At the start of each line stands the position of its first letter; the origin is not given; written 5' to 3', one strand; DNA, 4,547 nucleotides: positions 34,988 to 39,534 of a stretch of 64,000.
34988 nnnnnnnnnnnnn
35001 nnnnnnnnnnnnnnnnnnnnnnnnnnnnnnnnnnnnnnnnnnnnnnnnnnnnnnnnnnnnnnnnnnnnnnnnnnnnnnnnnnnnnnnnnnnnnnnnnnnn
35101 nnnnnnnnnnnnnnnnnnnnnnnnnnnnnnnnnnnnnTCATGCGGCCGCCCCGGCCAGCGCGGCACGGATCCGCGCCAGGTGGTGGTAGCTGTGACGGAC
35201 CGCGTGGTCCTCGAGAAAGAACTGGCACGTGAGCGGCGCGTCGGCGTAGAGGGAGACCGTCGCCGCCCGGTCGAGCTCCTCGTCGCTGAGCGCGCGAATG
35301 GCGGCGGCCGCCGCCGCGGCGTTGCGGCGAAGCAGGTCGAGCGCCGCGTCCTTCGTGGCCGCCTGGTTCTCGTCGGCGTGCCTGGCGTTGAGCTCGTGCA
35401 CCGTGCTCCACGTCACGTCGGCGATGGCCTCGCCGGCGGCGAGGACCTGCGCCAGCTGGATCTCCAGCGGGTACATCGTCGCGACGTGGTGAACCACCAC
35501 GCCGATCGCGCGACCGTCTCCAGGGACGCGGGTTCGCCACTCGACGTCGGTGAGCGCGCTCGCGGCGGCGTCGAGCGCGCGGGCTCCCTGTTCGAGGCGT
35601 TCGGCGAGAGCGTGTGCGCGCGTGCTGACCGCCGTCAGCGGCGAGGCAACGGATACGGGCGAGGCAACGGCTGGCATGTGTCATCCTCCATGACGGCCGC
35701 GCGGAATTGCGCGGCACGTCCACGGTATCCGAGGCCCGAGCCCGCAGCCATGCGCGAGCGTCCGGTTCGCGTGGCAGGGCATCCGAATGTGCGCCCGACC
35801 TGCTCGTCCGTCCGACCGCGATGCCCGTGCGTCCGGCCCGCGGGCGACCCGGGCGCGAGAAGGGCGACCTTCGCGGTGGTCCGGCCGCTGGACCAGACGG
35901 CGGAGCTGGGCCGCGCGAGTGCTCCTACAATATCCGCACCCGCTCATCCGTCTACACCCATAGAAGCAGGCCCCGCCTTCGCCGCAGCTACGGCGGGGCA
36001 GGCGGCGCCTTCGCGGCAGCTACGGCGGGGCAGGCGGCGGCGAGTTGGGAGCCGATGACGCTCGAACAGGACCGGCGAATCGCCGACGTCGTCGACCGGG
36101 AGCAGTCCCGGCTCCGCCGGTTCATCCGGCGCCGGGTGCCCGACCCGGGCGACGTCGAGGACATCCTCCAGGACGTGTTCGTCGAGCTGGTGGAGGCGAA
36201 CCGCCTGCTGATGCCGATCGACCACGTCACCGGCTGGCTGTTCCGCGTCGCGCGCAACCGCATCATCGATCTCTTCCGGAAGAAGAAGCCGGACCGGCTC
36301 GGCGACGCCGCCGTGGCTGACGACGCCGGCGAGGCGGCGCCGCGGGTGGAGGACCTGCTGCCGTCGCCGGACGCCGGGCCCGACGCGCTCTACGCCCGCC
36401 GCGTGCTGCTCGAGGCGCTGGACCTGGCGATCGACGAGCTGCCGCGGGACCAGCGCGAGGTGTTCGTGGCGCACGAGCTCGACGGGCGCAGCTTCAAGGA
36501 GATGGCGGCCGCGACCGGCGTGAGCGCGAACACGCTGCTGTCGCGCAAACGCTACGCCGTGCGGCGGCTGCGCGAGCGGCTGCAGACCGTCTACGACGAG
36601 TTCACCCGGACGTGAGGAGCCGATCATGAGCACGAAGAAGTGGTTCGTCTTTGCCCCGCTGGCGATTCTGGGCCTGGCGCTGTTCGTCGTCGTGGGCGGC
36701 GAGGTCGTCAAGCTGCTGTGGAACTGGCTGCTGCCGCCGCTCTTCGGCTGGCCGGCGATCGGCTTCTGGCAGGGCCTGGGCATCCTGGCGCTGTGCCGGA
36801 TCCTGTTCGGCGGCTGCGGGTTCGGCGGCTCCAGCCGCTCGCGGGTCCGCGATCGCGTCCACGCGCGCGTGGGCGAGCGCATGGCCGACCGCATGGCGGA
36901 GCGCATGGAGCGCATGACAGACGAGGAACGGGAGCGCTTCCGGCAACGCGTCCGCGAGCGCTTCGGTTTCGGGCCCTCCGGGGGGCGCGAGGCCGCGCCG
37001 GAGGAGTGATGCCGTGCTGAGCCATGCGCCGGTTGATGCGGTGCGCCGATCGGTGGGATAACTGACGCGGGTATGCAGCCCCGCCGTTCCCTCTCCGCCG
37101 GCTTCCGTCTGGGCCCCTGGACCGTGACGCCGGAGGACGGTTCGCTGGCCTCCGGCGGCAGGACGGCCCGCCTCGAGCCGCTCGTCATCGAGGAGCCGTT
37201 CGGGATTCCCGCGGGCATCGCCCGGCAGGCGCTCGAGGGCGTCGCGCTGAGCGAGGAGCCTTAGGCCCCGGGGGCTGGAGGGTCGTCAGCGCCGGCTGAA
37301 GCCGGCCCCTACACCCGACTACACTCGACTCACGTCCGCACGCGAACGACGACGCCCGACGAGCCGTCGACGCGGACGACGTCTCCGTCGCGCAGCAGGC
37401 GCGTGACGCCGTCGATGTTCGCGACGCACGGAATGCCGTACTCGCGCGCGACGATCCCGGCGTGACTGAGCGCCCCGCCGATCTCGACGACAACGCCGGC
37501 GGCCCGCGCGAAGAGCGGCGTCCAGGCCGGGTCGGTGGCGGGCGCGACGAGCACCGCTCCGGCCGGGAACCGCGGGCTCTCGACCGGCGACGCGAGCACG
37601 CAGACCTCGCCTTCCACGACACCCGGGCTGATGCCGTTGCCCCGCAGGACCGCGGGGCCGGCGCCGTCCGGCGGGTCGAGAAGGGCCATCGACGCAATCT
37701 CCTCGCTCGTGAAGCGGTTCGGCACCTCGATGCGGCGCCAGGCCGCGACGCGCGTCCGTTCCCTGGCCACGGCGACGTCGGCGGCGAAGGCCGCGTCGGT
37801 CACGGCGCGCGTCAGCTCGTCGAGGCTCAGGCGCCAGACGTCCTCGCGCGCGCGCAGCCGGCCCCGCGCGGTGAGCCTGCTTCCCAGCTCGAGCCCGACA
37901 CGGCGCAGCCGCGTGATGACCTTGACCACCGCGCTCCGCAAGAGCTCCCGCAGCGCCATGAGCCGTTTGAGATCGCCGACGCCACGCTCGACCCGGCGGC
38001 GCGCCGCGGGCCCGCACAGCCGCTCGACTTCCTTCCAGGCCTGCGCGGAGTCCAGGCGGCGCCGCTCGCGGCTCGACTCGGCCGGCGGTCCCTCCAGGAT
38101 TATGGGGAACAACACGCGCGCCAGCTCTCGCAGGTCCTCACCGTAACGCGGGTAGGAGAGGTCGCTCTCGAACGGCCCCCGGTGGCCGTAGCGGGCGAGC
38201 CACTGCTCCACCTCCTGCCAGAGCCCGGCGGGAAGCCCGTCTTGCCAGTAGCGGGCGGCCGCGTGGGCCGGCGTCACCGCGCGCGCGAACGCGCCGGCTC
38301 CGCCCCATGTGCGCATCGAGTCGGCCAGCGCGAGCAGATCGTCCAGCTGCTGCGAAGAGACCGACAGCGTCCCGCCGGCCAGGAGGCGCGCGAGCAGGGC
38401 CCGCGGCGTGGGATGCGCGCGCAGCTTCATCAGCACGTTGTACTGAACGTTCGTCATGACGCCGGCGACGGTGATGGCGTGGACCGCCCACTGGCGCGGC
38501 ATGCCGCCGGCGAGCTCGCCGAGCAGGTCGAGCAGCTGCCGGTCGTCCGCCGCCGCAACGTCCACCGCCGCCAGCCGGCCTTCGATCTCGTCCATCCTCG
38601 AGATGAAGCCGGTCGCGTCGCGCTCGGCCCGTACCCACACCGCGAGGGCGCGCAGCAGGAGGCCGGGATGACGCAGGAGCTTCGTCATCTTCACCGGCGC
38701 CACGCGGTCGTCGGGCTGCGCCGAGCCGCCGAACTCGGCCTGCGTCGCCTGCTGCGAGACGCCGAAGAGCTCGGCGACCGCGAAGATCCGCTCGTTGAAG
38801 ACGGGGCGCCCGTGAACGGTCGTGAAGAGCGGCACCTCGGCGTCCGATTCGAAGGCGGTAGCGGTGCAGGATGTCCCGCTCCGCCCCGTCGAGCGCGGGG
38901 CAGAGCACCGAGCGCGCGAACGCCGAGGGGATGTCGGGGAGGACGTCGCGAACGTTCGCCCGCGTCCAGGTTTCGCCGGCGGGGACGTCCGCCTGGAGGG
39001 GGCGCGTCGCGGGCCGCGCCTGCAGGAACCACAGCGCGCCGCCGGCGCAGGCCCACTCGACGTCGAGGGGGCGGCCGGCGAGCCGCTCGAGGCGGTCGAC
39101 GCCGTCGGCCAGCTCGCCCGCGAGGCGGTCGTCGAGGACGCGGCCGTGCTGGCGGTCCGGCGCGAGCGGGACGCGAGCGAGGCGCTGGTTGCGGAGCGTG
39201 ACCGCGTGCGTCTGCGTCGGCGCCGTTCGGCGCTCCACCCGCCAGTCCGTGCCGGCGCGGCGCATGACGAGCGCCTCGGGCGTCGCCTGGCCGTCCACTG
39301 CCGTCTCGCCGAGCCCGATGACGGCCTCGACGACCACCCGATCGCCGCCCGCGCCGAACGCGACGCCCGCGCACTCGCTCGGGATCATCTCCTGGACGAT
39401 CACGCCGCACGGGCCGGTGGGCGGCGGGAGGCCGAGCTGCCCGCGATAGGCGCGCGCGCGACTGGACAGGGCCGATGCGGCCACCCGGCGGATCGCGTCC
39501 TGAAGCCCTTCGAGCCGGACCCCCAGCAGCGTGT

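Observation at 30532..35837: A ~160-bp direct repeat forms the upstream leader of two unrelated operons and brackets a 5-kb module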

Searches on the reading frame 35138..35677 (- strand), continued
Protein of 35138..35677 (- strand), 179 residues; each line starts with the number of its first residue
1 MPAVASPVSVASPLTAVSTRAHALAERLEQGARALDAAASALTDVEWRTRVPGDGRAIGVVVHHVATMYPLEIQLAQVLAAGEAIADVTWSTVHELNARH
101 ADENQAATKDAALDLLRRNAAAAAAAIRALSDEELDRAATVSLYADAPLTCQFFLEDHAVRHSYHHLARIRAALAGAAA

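Call 64: find_encoding_contigs(protein=P0055, flank=4000, max_places=1)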
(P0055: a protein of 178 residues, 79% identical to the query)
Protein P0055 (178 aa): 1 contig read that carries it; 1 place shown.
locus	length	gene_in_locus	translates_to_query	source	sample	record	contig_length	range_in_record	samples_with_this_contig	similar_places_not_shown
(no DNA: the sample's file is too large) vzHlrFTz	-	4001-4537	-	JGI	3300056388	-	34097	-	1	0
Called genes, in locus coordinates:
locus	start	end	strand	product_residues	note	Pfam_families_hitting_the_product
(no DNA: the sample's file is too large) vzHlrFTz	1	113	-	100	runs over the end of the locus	PF14026:SCO4226-like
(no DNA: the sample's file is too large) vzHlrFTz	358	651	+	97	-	-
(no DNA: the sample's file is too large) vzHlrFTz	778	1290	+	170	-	PF00106:adh_short, PF08659:KR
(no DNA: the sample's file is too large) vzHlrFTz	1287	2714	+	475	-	PF00171:Aldedh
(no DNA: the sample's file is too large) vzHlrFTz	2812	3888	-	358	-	PF12852:Cupin_6, PF12833:HTH_18, PF00165:HTH_AraC (weak)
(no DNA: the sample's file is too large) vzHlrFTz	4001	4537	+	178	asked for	PF12867:DinB_2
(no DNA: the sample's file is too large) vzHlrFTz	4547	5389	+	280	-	PF13489:Methyltransf_23 (weak), PF01135:PCMT (weak), PF01209:Ubie_methyltran, PF08241:Methyltransf_11, PF08242:Methyltransf_12, PF13649:Methyltransf_25, PF13847:Methyltransf_31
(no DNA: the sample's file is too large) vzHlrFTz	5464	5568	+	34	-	-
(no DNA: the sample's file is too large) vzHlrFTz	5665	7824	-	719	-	PF00375:SDF, PF00497:SBP_bac_3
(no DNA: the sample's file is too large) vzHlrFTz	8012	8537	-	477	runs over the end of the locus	PF21710:Spt6_S1 (faint), PF00575:S1, PF23459:S1_RRP5 (weak), PF00575:S1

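Call 65: find_encoding_contigs(protein=P0004, flank=4000, max_places=1)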
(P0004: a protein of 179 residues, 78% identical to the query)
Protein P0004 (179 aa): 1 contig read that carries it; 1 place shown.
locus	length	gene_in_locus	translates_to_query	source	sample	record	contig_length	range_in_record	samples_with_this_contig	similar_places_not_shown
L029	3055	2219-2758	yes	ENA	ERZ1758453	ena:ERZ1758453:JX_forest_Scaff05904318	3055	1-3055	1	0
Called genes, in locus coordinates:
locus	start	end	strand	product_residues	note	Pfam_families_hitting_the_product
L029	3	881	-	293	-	?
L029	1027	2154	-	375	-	PF12852:Cupin_6, PF00165:HTH_AraC (faint), PF12833:HTH_18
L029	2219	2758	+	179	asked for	PF12867:DinB_2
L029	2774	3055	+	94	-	?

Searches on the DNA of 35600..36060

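Call 61: search_rna_families(source=window, start=35600, end=36060, threshold=evalue, max_evalue=1)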
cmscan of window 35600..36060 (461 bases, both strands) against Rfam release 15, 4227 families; matches with E-value up to 1: 0.
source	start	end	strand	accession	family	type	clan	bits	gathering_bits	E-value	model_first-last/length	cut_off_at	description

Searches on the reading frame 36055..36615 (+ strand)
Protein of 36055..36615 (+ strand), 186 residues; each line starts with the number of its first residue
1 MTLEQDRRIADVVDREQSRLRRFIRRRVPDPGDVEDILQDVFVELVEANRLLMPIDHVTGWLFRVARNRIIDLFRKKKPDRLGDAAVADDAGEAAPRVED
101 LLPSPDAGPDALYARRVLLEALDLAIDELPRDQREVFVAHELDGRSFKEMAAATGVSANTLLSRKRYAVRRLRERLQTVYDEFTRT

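Call 10: search_protein_families(library=pfam, proteins=[window:36055-36615:+], max_evalue=0.01)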
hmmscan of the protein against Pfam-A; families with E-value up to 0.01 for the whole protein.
window:36055-36615:+ (186 aa): 4 families
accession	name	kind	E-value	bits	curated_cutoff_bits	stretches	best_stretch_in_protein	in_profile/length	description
PF04542.20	Sigma70_r2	-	4.8e-14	52.4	24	1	13-78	2-69/71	Sigma-70 region 2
PF08281.18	Sigma70_r4_2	-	1.4e-11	44.3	25.7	1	120-165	2-47/54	Sigma-70, region 4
PF04545.22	Sigma70_r4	-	6.1e-07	29.3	24.1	1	125-174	1-50/50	Sigma-70, region 4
PF07638.17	Sigma70_ECF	-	0.0079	16.5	21.1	0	40-174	55-181/185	ECF sigma factor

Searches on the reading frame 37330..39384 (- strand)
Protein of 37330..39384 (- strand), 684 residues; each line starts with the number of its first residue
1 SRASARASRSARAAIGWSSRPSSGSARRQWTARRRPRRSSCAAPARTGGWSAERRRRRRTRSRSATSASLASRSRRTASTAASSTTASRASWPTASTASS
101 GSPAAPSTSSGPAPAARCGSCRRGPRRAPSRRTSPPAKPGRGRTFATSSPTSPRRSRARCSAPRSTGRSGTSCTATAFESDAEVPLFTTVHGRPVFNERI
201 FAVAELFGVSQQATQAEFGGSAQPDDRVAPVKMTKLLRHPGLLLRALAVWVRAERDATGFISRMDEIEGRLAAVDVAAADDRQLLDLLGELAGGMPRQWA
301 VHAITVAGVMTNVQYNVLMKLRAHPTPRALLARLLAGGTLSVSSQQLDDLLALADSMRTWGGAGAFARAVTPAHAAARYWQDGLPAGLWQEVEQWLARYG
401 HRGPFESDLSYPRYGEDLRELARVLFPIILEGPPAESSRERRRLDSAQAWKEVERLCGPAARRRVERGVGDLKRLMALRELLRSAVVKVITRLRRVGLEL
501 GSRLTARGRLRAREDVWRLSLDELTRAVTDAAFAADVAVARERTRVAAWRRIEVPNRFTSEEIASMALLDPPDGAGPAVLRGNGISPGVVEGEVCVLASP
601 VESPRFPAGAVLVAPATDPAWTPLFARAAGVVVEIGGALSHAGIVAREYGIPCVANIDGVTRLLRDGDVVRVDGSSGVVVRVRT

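Call 35: search_protein_families(library=pfam, proteins=[window:37330-39384:-], max_evalue=0.01)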
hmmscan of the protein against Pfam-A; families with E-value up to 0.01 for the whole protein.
window:37330-39384:- (684 aa): 1 family
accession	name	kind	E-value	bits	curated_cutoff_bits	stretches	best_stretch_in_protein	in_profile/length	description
PF00391.29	PEP-utilizers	-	5.1e-25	87.3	23.1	1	606-677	1-72/72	PEP-utilising enzyme, mobile domain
